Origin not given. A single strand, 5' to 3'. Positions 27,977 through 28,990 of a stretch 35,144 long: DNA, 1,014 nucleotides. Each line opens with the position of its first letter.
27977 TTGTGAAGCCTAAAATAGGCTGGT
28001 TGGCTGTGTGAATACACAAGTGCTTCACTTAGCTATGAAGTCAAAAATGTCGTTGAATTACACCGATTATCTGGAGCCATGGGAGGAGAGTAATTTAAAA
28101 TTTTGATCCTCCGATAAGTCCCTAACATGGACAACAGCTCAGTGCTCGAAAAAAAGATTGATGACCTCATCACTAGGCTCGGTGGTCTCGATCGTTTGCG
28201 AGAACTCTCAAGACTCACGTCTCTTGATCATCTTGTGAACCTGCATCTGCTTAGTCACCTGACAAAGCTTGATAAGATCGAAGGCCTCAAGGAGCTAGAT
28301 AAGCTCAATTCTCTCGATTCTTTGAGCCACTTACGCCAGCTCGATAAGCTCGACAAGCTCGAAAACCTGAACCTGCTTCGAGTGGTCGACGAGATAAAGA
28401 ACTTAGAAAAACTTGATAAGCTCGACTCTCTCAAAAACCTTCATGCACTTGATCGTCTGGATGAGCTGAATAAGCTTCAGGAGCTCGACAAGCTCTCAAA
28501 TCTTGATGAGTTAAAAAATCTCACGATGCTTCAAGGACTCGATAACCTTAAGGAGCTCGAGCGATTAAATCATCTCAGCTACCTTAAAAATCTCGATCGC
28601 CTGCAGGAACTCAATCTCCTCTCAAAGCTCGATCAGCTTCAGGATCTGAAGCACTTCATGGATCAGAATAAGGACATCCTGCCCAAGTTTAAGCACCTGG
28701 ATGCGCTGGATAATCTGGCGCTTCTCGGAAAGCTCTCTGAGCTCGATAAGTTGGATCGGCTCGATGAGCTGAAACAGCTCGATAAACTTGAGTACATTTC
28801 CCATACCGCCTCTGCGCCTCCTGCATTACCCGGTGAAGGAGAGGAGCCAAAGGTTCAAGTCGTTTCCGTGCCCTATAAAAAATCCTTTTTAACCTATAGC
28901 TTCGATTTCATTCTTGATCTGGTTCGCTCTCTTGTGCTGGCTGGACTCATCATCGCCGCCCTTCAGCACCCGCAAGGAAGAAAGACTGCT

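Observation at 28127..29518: Membrane protein built from about 65 consecutive Leu-X-X triplets (period-3 leucine repeat)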

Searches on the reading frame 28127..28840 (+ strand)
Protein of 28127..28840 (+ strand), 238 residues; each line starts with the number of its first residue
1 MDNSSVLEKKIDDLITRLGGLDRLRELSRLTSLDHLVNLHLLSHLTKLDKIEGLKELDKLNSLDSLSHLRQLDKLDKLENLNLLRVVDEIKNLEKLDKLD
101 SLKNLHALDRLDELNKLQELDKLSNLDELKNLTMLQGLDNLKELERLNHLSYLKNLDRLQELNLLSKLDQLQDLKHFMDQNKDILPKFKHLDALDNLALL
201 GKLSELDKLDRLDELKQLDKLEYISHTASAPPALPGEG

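Call 5: search_protein_families(library=pfam, proteins=[window:28127-28840:+], max_evalue=10)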
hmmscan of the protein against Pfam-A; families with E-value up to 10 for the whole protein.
window:28127-28840:+ (238 aa): 4 families
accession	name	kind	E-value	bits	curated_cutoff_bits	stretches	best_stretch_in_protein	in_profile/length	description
PF04565.21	RNA_pol_Rpb2_3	-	0.033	14.8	21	0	57-74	3-20/68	RNA polymerase Rpb2, domain 3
PF20854.2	LED_rpt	-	0.036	14.3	59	2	21-127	31-134/176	LED repeat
PF17380.7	DUF5401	-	0.22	10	25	1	69-171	308-406/721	Family of unknown function (DUF5401)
PF25019.1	LRR_R13L1-DRL21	-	0.88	9.9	27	0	186-224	85-122/127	R13L1/DRL21 LRRs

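Call 6: search_protein_families(library=ncbifam, proteins=[window:28127-28840:+], max_evalue=10)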
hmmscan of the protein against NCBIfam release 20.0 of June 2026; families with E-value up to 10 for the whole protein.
window:28127-28840:+ (238 aa): 2 families
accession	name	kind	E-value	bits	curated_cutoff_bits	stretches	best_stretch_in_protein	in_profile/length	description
NF033189.1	internalin_A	exception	1.5e-05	23.5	1600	1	22-220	83-279/799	class 1 internalin InlA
NF004825.0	PRK06181.1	equivalog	0.14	11.4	215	1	184-235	77-128/268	SDR family oxidoreductase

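Call 74: search_solved_structures(query=A4, max_evalue=1, show_alignments=2)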
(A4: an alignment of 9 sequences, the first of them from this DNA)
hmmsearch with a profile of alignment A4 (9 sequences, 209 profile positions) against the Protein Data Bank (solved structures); distinct sequences matched with E-value up to 1: 20.
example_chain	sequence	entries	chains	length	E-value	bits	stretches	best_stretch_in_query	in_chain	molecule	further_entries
9e5c_0q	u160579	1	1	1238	1.2e-06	31.6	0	71-101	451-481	LIM zinc-binding domain-containing protein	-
7kek_Q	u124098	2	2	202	0.00064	22.6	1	14-157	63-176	Dynein light chain 1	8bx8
7k5b_Q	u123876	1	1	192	0.00065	22.6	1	14-116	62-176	Dynein light chain 1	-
7k58_Q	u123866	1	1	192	0.00072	22.5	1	14-115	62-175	Dynein light chain 1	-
4ezg_A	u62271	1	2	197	0.0085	19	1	1-103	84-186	Putative uncharacterized protein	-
7n6g_6E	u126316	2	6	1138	0.018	17.9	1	6-134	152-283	FAP246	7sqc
6j5t_G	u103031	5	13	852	0.055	16.3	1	67-207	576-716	Disease resistance RPP13-like protein 4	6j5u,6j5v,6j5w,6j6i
8dha_C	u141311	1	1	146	0.23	14.3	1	25-111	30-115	Leptin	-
5kzs_A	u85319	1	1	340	0.23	14.3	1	69-181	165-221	Putative cell surface protein, similar to internalin proteins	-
7z3r_A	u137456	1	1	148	0.24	14.2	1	25-110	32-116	Leptin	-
4l3f_A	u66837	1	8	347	0.24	14.2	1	30-135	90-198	Internalin K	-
8avb_A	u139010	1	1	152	0.26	14.1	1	25-110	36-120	Leptin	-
7z3p_A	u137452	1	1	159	0.3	13.9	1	25-110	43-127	Leptin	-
8dh9_C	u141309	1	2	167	0.32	13.8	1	25-110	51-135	Leptin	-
28nt_b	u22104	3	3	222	0.32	13.8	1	46-81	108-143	Small ribosomal subunit protein uS2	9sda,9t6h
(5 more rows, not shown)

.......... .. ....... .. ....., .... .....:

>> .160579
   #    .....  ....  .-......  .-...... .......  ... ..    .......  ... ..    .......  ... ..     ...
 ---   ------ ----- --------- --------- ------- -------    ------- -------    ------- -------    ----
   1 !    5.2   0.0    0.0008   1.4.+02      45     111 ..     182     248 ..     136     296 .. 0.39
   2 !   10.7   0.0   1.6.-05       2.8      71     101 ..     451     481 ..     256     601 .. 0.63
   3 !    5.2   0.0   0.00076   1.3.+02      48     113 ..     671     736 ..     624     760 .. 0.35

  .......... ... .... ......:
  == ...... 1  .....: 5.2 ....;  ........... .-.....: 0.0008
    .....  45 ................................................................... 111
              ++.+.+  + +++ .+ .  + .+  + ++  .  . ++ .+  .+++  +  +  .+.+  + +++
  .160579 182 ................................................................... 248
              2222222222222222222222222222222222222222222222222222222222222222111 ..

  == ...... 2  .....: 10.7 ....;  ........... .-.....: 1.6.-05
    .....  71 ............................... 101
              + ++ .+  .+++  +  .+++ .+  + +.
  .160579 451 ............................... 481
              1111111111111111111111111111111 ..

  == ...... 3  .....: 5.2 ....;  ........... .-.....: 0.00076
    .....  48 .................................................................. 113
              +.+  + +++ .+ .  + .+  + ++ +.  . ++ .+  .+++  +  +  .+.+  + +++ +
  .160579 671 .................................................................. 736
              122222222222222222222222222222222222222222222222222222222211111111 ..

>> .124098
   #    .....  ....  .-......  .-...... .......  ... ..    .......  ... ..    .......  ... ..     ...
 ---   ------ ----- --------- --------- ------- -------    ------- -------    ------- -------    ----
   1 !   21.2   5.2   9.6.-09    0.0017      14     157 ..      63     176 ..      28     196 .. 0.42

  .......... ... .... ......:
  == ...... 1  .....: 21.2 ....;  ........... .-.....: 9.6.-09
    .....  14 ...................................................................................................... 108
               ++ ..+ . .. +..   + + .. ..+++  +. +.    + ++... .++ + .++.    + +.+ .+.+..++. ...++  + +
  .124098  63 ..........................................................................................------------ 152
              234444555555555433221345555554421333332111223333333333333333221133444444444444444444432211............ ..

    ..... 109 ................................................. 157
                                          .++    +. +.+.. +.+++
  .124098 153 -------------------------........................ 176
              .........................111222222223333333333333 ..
